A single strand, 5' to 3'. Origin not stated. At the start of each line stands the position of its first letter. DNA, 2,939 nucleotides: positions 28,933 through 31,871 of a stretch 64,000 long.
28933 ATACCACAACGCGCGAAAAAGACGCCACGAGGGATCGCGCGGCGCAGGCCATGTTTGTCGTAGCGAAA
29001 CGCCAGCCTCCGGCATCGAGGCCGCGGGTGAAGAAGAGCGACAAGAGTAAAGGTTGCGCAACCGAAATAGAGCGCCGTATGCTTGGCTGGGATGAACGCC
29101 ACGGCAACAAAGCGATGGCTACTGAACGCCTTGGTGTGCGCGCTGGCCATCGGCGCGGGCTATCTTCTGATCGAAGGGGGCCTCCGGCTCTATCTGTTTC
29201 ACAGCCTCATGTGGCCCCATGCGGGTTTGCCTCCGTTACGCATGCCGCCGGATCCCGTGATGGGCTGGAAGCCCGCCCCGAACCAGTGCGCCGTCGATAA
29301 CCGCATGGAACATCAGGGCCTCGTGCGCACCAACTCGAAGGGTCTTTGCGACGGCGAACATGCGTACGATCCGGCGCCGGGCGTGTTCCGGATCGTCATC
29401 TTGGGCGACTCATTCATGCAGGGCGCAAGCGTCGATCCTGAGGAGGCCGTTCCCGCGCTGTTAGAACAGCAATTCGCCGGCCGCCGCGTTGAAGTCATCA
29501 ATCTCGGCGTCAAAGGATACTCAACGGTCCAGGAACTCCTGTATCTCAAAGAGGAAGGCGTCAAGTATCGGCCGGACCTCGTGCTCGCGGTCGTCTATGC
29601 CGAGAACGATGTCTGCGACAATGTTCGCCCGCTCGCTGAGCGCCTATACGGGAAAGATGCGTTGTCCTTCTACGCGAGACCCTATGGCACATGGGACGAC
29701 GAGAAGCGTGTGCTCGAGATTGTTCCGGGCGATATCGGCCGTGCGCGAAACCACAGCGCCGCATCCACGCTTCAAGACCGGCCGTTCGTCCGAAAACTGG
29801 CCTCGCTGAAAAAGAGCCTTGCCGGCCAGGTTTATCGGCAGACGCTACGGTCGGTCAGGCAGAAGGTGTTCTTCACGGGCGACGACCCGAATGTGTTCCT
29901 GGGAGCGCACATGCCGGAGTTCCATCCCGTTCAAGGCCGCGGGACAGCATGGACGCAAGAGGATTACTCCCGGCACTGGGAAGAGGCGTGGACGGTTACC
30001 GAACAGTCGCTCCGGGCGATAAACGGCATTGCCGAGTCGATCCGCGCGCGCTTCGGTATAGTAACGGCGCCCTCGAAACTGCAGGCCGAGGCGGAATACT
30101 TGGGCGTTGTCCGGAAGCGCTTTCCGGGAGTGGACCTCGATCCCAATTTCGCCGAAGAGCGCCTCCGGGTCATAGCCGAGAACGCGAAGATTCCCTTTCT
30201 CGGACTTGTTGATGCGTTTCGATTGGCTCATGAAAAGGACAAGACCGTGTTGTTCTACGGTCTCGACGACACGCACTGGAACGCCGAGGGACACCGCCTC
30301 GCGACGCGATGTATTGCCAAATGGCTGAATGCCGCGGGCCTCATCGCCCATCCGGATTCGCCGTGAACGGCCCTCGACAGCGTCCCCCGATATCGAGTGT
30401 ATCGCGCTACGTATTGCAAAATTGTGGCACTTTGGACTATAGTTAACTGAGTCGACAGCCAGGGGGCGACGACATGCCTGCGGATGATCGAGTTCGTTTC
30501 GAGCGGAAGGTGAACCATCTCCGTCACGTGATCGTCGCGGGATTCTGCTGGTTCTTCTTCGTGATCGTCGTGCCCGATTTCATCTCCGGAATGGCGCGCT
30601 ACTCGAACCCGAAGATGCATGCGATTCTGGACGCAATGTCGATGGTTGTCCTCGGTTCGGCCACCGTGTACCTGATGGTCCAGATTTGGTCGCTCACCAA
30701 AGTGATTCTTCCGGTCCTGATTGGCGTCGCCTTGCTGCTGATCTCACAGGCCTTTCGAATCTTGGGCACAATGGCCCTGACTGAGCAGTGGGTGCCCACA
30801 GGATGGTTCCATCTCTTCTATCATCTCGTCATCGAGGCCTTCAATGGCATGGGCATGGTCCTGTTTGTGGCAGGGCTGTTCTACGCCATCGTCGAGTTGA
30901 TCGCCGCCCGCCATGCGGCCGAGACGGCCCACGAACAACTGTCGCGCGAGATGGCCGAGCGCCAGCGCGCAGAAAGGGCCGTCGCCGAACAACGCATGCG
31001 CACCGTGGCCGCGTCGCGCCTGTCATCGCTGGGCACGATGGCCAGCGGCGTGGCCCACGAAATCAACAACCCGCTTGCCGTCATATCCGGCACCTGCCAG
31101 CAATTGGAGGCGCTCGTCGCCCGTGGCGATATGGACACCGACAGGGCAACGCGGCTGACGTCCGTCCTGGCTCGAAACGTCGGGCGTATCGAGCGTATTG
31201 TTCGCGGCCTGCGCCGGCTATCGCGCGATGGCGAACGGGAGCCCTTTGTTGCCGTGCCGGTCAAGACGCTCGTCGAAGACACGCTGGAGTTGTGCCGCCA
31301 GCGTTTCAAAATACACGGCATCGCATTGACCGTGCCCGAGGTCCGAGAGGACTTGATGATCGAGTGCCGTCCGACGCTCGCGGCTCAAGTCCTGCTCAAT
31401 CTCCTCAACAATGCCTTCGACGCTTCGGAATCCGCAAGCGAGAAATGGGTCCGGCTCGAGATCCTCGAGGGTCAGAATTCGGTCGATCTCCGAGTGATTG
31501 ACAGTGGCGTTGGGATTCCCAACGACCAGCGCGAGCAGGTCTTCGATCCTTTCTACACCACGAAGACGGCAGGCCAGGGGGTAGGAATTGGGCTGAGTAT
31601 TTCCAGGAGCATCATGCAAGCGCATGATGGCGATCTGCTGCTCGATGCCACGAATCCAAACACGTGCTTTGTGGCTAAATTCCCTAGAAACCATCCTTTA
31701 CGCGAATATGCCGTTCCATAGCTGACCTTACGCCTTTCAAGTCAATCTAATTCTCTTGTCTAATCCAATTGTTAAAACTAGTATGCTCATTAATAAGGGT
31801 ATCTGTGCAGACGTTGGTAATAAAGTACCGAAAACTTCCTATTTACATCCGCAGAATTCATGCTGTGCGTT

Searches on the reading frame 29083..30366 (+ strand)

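Call 85: search_protein_families(library=pfam, proteins=[window:29083-30366:+], max_evalue=0.00001)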
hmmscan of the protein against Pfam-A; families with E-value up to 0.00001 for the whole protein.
window:29083-30366:+ (427 aa): 2 families
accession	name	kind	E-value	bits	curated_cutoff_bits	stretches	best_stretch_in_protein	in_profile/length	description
PF13472.12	Lipase_GDSL_2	-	3.8e-10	41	32.9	1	106-261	1-99/178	GDSL-like Lipase/Acylhydrolase family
PF00657.28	Lipase_GDSL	-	1.3e-06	29.2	23.6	0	104-409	1-206/208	GDSL-like Lipase/Acylhydrolase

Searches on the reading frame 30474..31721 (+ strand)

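Call 85: search_protein_families(library=pfam, proteins=[window:30474-31721:+], max_evalue=0.00001)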
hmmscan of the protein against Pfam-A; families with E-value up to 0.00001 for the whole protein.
window:30474-31721:+ (415 aa): 3 families
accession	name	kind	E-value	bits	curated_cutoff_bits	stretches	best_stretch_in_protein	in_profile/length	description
PF02518.31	HATPase_c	-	5.1e-22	78.9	26.4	1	301-405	4-109/111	Histidine kinase-, DNA gyrase B-, and HSP90-like ATPase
PF00512.31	HisKA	-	1.8e-10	41.2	26.9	1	186-252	2-63/66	His Kinase A (phospho-acceptor) domain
PF14501.12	HATPase_c_5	-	2.8e-07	30.8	22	1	305-394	8-92/102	GHKL domain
